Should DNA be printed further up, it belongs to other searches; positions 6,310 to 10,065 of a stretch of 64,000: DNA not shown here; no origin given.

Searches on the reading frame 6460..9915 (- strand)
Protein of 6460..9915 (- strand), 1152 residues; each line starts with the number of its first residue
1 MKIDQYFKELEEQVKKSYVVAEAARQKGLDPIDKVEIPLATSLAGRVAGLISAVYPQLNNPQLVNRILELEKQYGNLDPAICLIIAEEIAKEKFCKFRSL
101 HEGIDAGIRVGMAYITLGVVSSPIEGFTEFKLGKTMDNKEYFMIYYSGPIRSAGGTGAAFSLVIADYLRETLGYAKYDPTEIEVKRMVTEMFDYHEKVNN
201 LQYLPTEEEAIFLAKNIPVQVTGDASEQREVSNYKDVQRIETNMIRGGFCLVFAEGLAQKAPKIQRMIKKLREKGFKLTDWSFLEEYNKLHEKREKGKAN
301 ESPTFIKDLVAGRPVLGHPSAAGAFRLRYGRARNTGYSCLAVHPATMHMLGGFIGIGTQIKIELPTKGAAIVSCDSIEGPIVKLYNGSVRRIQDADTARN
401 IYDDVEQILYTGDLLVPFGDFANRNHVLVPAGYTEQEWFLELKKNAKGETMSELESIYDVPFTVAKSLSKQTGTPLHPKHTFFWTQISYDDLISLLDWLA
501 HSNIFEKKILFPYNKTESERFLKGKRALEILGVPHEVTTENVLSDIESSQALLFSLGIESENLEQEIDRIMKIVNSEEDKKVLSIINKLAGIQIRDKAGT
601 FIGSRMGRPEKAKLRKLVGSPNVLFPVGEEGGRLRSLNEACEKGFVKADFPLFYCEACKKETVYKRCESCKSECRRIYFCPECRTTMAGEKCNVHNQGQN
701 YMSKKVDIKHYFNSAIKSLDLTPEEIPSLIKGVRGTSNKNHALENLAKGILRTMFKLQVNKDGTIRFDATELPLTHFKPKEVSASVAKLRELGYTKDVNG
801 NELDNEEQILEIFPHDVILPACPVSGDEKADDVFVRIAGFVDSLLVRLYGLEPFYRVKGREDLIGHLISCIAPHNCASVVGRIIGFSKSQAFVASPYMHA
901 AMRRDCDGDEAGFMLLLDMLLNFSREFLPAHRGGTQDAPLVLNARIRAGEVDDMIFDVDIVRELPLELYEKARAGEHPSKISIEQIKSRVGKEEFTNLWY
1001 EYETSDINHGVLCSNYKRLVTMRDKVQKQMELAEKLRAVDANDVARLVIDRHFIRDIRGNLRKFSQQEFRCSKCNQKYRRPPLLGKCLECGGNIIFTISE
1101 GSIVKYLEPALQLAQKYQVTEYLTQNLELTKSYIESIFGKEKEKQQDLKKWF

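Call 56: list_cluster_members(proteins=[window:6460-9915:-, window:1023-1931:+, window:11475-12677:-])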
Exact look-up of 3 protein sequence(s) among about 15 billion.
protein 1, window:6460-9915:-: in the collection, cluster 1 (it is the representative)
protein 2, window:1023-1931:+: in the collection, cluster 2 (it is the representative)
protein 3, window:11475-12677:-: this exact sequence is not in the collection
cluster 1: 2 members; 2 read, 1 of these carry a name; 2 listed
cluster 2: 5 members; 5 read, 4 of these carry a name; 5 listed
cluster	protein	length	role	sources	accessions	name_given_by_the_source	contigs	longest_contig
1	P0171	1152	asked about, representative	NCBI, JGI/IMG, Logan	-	DNA polymerase II large subunit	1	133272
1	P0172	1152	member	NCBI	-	-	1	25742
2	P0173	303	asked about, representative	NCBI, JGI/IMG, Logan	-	small GTP-binding protein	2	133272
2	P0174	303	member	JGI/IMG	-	hypothetical protein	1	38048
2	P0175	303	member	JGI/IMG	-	hypothetical protein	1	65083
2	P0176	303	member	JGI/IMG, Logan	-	hypothetical protein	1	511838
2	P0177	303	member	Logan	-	-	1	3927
